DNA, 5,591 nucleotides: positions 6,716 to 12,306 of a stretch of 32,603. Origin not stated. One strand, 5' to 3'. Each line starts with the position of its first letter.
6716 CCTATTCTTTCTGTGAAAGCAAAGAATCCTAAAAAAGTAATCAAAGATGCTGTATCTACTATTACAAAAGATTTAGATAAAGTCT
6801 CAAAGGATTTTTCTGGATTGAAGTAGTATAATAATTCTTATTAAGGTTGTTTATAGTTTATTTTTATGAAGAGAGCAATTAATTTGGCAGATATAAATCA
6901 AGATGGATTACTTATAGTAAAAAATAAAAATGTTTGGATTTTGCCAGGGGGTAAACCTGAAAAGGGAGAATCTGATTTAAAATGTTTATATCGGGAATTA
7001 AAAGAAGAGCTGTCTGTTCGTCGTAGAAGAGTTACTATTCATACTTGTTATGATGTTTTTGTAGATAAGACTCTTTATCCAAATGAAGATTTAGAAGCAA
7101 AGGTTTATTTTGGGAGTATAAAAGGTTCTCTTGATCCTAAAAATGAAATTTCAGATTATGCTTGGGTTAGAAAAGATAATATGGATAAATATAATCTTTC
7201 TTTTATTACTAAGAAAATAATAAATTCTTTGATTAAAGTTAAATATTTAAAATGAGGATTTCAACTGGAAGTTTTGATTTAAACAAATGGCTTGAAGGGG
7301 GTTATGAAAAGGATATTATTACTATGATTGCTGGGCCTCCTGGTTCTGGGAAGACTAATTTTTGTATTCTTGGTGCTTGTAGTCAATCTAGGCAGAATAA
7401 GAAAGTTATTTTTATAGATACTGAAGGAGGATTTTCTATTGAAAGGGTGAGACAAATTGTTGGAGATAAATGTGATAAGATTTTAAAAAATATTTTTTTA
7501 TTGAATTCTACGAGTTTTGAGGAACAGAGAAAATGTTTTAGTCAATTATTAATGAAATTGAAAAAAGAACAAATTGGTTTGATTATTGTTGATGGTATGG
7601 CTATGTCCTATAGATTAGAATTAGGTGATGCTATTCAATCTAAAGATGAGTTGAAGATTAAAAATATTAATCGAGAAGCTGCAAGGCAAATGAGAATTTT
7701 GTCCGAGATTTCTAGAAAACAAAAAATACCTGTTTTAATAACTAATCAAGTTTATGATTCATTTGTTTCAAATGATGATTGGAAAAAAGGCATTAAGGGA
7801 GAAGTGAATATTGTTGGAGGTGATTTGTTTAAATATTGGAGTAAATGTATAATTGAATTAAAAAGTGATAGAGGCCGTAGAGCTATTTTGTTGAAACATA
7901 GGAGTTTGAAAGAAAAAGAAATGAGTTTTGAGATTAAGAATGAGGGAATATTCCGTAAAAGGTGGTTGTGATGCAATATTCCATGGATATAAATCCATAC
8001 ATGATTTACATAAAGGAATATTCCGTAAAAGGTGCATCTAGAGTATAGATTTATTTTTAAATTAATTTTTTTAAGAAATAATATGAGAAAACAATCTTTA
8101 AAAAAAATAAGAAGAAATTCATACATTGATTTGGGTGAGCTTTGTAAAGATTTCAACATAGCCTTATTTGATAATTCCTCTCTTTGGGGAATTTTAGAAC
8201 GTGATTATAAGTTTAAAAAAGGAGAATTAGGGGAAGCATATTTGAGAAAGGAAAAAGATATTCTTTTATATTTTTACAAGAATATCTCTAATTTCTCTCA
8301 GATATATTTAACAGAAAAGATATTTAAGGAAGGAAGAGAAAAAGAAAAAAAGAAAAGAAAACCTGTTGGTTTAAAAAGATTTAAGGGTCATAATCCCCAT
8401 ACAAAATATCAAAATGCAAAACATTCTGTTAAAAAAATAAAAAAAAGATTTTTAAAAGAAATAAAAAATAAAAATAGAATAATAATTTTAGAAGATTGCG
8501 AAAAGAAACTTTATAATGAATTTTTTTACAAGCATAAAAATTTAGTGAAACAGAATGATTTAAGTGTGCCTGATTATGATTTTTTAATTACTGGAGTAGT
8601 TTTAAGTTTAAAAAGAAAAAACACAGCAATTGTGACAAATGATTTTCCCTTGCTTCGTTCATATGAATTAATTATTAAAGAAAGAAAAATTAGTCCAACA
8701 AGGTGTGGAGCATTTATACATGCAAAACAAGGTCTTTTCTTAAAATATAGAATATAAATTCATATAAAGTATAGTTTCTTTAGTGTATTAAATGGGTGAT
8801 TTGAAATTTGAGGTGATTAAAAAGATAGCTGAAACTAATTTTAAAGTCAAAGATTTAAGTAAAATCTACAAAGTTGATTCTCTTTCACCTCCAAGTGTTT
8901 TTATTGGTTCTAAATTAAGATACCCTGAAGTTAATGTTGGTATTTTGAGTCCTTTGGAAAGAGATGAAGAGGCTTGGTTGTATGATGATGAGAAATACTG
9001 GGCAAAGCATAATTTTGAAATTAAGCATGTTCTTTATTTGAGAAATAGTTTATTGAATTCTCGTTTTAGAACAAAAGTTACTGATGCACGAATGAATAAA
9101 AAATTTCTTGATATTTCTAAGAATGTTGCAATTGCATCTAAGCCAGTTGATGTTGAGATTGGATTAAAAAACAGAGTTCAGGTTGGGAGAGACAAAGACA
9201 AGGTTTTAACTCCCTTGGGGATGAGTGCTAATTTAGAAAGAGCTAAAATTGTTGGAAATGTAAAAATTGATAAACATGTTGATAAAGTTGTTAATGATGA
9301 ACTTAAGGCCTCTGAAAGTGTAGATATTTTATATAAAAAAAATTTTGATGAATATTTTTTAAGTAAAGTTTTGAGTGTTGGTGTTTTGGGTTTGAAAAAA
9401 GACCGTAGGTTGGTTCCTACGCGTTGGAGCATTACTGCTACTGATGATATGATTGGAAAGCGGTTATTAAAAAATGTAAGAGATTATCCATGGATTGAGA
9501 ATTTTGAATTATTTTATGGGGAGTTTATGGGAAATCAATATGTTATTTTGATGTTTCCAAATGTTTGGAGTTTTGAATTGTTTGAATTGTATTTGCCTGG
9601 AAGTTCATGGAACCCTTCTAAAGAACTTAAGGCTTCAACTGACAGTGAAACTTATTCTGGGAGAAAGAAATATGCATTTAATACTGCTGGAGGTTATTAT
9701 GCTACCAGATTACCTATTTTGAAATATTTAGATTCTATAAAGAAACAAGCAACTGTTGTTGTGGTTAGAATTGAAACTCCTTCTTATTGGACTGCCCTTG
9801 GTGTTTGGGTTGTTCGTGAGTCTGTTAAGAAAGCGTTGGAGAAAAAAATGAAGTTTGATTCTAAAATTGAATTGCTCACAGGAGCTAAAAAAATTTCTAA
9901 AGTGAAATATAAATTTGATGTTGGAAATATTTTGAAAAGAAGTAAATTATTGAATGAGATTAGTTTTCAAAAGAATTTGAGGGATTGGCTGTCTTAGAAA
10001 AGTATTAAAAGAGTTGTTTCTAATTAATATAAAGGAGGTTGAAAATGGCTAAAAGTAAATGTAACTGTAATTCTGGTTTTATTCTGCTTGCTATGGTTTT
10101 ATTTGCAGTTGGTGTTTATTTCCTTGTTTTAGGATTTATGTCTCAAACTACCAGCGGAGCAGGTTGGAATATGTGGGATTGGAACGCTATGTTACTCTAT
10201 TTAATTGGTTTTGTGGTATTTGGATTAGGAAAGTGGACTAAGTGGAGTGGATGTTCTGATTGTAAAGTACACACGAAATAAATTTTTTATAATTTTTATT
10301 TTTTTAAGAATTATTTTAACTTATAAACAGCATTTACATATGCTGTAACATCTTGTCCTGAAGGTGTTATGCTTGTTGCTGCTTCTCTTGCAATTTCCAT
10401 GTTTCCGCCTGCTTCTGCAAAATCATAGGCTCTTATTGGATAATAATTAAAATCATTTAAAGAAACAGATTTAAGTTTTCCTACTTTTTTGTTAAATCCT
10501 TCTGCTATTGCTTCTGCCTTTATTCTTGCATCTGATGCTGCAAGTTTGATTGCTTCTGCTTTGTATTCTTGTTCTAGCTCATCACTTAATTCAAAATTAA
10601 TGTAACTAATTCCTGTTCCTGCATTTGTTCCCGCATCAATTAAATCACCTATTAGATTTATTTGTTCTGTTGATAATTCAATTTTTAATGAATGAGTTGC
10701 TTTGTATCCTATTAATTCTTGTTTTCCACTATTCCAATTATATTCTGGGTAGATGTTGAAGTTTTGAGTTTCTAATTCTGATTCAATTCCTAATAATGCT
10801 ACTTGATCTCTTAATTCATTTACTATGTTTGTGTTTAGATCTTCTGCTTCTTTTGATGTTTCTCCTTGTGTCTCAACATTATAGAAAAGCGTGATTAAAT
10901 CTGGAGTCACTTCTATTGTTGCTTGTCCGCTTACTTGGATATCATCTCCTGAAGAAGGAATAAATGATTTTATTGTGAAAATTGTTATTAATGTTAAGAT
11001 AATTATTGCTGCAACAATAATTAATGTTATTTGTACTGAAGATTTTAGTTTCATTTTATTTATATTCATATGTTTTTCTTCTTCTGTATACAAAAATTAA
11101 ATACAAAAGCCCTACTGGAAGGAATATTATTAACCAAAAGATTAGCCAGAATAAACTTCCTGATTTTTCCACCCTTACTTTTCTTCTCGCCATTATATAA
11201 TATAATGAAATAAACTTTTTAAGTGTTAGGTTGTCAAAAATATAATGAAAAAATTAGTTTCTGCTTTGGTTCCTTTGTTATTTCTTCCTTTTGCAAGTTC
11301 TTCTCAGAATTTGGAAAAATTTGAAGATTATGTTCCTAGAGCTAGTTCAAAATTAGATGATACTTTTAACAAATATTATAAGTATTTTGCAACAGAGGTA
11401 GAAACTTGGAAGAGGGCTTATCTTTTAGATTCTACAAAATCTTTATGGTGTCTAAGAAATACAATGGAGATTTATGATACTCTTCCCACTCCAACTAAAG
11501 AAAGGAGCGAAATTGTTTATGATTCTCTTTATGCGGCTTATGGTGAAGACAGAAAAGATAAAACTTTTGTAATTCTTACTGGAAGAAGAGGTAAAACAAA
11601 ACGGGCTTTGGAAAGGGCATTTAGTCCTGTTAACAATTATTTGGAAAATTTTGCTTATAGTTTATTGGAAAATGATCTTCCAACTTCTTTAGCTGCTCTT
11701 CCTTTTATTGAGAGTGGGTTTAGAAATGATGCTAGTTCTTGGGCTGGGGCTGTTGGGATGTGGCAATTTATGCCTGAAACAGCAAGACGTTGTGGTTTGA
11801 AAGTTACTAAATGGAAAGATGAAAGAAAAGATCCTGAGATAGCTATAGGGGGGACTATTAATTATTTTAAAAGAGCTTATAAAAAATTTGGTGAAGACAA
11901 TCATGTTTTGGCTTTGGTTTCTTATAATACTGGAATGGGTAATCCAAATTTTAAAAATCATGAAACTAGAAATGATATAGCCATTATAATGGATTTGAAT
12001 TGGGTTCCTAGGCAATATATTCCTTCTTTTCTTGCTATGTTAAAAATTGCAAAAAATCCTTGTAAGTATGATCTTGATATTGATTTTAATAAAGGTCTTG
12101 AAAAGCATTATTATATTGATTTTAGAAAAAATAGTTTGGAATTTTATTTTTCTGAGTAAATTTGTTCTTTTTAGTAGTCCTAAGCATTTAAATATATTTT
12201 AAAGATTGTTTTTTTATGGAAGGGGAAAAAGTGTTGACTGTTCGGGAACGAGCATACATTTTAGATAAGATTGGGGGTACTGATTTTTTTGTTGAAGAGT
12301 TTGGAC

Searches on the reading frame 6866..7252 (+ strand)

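Call 57: search_protein_families(library=pfam, proteins=[window:6866-7252:+], max_evalue=0.001)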
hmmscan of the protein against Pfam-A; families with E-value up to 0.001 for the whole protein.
window:6866-7252:+ (129 aa): 2 families
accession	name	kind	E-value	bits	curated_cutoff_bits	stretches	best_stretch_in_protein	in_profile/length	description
PF00293.34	NUDIX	-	7e-15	55.6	21.1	1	10-116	11-128/134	NUDIX domain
PF14815.12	NUDIX_4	-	0.00018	21.7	35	1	22-120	25-112/113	NUDIX domain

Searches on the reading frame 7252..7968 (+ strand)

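Call 57: search_protein_families(library=pfam, proteins=[window:7252-7968:+], max_evalue=0.001)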
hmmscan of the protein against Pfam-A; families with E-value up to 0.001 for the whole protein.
window:7252-7968:+ (239 aa): 7 families
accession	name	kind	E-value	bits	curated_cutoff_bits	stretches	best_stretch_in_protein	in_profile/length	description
PF08423.17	Rad51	-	1.2e-24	87.4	22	1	1-233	6-241/244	Rad51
PF06745.19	ATPase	-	1.7e-08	34.6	26.6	1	4-233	2-224/231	KaiC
PF00154.27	RecA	-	3.1e-07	30.6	27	1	3-168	33-189/262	recA bacterial DNA recombination protein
PF13479.12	AAA_24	-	7.9e-06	26.3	27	1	24-216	5-185/195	AAA domain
PF03796.21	DnaB_C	-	3.7e-05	23.7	27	0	3-58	2-57/255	DnaB-like helicase C terminal domain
PF01637.24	ATPase_2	-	0.00028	21.2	33.2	1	10-115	11-118/225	ATPase domain predominantly from Archaea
PF13481.12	AAA_25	-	0.00031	20.9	27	1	12-121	23-157/195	AAA domain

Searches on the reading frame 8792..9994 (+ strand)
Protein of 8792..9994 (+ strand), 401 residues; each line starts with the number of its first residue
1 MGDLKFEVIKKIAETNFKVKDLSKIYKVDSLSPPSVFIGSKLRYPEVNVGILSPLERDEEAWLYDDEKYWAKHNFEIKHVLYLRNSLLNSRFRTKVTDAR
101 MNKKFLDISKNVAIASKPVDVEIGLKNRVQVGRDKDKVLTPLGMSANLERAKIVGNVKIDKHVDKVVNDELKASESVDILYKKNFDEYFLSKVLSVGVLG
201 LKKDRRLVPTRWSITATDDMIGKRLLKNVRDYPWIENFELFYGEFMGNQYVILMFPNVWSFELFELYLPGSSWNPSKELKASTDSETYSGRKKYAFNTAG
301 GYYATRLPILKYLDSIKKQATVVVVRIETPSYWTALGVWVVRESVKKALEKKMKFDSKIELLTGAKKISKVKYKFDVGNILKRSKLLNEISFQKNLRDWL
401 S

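Call 15: search_protein_families(library=pfam, proteins=[window:8792-9994:+], max_evalue=0.001)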
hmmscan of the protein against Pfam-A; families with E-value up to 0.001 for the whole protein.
window:8792-9994:+ (401 aa): 2 families
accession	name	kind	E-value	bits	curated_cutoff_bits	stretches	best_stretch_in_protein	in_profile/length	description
PF04894.17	Nre_N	-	1.4e-78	264.8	25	1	11-274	12-270/270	Archaeal Nre, N-terminal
PF04895.17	Nre_C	-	2.5e-26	92.1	27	1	286-399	1-110/110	Archaeal Nre, C-terminal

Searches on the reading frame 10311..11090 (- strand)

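Call 15: search_protein_families(library=pfam, proteins=[window:10311-11090:-], max_evalue=0.001)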
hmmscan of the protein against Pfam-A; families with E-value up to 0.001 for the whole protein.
window:10311-11090:- (259 aa): 1 family
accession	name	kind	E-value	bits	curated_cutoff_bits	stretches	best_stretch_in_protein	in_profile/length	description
PF04402.19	SIMPL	-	3.1e-44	152.1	25.2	1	51-256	1-205/205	Protein of unknown function (DUF541)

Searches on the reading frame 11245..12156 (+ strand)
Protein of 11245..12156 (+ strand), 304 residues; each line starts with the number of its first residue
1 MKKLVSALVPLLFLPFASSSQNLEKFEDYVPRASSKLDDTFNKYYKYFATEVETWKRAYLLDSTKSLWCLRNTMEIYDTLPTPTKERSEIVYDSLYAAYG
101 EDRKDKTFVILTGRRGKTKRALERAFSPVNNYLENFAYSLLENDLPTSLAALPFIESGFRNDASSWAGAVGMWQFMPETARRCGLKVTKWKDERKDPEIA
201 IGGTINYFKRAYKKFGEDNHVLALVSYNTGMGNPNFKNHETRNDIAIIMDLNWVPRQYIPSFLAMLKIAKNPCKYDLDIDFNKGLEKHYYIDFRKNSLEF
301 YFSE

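Call 15: search_protein_families(library=pfam, proteins=[window:11245-12156:+], max_evalue=0.001)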
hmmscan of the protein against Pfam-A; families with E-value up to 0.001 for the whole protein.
window:11245-12156:+ (304 aa): 2 families
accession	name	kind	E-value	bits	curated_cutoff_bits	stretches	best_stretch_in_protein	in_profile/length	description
PF01464.25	SLT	-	6.7e-24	84.1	21.3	1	142-242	10-109/117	Transglycosylase SLT domain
PF13406.11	SLT_2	-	5.8e-06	26.2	24.3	1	163-220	149-206/292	Transglycosylase SLT domain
